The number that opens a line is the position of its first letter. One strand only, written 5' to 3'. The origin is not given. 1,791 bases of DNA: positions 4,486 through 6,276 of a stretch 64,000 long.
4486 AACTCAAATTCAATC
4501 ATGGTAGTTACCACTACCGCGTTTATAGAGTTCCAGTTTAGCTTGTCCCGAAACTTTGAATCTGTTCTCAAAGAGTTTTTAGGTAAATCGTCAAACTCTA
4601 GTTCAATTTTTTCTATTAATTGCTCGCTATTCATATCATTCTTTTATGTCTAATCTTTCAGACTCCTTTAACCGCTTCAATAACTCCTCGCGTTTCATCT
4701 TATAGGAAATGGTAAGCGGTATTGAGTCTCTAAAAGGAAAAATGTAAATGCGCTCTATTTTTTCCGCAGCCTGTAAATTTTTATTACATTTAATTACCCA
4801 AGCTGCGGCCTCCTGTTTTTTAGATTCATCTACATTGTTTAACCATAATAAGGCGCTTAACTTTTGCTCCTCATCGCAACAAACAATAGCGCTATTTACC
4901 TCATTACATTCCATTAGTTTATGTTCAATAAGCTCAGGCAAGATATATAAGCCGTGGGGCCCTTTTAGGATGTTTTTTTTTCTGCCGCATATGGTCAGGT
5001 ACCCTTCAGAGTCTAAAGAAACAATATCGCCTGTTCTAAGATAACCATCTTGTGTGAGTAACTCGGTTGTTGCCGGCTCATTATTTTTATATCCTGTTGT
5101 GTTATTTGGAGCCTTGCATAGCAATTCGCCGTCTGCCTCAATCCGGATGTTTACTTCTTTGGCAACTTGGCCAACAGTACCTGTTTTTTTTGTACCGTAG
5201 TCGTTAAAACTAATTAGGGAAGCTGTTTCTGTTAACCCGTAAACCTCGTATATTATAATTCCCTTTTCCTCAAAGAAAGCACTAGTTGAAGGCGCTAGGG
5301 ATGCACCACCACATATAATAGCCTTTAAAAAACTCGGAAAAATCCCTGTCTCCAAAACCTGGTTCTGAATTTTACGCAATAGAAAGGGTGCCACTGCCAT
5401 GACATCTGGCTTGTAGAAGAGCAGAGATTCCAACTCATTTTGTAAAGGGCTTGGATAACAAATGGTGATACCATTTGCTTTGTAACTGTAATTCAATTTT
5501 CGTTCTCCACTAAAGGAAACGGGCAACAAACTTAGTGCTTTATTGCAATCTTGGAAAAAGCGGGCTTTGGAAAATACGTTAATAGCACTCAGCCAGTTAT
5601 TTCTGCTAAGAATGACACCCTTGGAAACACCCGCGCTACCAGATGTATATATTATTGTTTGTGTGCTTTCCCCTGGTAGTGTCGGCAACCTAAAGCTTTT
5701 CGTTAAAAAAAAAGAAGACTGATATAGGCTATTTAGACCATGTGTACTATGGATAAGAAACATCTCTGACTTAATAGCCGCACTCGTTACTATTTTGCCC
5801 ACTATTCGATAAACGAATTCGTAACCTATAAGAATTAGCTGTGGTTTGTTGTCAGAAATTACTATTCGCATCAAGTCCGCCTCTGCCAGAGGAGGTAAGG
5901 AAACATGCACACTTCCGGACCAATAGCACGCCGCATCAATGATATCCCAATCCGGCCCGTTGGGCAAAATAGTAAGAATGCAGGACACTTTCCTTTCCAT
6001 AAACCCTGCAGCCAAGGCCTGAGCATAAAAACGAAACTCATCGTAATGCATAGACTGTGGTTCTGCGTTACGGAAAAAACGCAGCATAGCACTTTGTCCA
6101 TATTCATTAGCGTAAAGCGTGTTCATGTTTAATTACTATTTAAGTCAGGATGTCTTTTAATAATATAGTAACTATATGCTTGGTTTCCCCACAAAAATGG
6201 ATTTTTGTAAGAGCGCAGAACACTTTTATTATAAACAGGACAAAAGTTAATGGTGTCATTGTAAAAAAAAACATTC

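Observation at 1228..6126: KASIII-ACP-adenylase cassette coupled to a GT2 and a cobalamin radical SAM enzyme; a second radical SAM paralog at 14866-16467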

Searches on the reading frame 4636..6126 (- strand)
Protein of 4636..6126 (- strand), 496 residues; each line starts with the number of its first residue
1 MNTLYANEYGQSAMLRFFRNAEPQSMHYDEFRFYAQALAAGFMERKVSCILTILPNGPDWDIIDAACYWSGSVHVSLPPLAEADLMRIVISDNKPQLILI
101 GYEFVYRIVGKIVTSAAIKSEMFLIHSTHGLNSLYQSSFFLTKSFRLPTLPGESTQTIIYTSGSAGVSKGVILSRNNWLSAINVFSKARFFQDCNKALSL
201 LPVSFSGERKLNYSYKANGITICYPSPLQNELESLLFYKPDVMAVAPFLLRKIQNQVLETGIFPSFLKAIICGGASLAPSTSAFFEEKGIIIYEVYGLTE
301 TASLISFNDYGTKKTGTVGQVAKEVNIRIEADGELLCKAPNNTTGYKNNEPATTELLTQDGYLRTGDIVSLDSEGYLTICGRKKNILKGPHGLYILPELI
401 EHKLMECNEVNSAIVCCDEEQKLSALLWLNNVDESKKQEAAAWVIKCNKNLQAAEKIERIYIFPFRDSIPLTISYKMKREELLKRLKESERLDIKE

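Call 5: search_protein_families(library=pfam, proteins=[window:4636-6126:-], max_evalue=0.01)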
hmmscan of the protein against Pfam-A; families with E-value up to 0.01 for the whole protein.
window:4636-6126:- (496 aa): 1 family
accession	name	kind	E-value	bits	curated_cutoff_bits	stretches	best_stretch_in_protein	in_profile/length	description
PF00501.34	AMP-binding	-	1.8e-37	129.5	29.9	1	17-346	16-383/384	AMP-binding enzyme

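Call 6: search_protein_families(library=ncbifam, proteins=[window:4636-6126:-], max_evalue=0.01)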
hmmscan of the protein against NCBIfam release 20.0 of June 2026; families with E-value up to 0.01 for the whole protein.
window:4636-6126:- (496 aa): 87 families (the best 25 are shown)
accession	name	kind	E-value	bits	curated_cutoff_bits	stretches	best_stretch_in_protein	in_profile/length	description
NF004837.0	PRK06187.1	subfamily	3.9e-40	137.6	476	1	83-490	94-526/531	long-chain-fatty-acid--CoA ligase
NF002966.0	PRK03640.1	equivalog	6.5e-34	117.3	556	1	149-487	137-481/483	o-succinylbenzoate--CoA ligase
TIGR01923.1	menE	equivalog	1.3e-33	116.5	330.15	1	46-444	23-410/442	o-succinylbenzoate--CoA ligase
NF005702.0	PRK07514.1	subfamily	2.7e-32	111.8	558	1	21-415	25-432/506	malonyl-CoA synthase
NF038343.1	ligase_FadD11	exception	3e-31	108.5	950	1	267-442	329-503/585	fatty acid--CoA ligase FadD11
NF005291.0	PRK06814.1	equivalog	2.7e-27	95.1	1349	1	151-446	791-1095/1140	acyl-[ACP]--phospholipid O-acyltransferase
NF052269.1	Staph_lig_FadD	equivalog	4.5e-26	91.3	650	1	66-490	71-497/499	long-chain-fatty-acid--CoA ligase FadD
NF005801.1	PRK07656.1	equivalog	7.4e-26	90.8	657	1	52-481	56-498/500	FadD3 family acyl-CoA ligase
NF004114.0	PRK05605.1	equivalog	7.4e-26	90.6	766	1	151-490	219-573/575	long-chain-fatty-acid--CoA ligase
NF004229.0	PRK05677.1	subfamily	7.8e-24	84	879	1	157-483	211-552/563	long-chain-fatty-acid--CoA ligase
NF009139.0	PRK12492.1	equivalog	1.3e-23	83.3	1018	1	265-482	333-558/562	long-chain-fatty-acid--CoA ligase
NF006523.0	PRK08974.1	equivalog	2e-23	82.3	884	1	148-484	201-551/561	long-chain-fatty-acid--CoA ligase FadD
TIGR01733.1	AA-adenyl-dom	subfamily_domain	7.4e-23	81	317.4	1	28-415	2-409/409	amino acid adenylation domain-containing protein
NF004758.0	PRK06087.1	equivalog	5e-22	78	736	1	246-488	285-541/548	medium-chain fatty-acid--CoA ligase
NF006386.0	PRK08633.1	equivalog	5.5e-22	77.4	1221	1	141-450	770-1095/1147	acyl-[ACP]--phospholipid O-acyltransferase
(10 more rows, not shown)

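Call 13: search_solved_structures(query=window:4636-6126:-, max_evalue=1e-15)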
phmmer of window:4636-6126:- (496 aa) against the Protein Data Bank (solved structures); distinct sequences matched with E-value up to 1e-15: 5.
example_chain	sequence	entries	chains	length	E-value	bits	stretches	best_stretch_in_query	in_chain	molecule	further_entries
5x8f_A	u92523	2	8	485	1.7e-19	73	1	153-482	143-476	2-succinylbenzoate--CoA ligase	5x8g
5buq_A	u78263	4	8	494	3.2e-19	72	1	153-481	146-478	2-succinylbenzoate--CoA ligase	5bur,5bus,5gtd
3ipl_A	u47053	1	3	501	5.2e-18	68.1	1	154-482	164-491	2-succinylbenzoate--CoA ligase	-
6qjz_A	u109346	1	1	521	2.4e-17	65.9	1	155-480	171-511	oxalyl CoA-synthetase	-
1ult_A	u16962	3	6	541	5.2e-16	61.5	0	330-416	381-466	long chain fatty acid-CoA ligase | long-chain-fatty-acid-CoA synthetase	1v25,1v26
